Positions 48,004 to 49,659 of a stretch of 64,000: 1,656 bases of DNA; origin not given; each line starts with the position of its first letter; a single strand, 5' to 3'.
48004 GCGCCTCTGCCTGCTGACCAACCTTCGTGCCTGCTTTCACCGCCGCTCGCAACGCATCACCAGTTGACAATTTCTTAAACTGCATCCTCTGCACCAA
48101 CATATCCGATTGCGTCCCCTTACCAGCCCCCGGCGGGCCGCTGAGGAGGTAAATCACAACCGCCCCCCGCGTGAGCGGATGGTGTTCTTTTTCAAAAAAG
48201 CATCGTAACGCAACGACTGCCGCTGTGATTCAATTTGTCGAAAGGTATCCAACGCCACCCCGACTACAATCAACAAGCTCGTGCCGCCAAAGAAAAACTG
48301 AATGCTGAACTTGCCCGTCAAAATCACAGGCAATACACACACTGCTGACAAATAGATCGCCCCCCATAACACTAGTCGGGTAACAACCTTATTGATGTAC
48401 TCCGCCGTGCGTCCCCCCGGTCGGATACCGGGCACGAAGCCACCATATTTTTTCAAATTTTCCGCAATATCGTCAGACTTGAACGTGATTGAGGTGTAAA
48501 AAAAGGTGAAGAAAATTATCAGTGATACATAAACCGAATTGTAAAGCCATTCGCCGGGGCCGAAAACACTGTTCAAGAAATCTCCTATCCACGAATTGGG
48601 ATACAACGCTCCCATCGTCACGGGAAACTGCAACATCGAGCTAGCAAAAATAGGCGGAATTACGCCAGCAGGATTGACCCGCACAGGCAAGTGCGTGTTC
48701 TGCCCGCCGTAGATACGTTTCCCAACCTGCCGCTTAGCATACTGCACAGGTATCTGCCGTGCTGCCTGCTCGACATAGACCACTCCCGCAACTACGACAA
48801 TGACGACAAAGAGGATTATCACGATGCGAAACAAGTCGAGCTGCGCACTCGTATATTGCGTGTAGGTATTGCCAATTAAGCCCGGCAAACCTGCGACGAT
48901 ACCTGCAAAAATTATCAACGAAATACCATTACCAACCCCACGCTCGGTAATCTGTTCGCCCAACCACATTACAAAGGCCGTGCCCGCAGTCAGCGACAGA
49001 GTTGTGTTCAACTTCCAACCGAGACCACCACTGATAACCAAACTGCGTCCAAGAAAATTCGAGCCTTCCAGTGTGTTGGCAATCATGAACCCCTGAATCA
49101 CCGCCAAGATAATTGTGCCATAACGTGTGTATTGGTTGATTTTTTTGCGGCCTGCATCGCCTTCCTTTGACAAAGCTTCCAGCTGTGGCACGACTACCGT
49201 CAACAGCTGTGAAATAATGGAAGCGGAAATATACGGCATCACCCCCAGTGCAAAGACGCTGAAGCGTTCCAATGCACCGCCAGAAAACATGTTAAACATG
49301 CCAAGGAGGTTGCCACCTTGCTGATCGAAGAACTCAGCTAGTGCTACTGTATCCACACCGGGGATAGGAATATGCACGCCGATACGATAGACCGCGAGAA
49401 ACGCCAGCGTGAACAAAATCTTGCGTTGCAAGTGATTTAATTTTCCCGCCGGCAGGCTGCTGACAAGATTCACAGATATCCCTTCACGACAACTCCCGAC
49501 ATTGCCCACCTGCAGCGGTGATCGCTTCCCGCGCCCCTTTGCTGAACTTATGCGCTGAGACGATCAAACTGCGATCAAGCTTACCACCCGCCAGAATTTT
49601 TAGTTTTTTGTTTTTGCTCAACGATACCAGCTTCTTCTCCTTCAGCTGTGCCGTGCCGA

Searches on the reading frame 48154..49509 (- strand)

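Call 66: search_protein_families(library=pfam, proteins=[window:48154-49509:-], max_evalue=0.0001)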
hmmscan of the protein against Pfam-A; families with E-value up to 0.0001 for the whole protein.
window:48154-49509:- (451 aa): 1 family
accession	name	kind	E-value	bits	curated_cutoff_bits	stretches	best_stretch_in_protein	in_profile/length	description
PF00344.25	SecY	-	2.9e-116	388.6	32.2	1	84-423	1-306/306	SecY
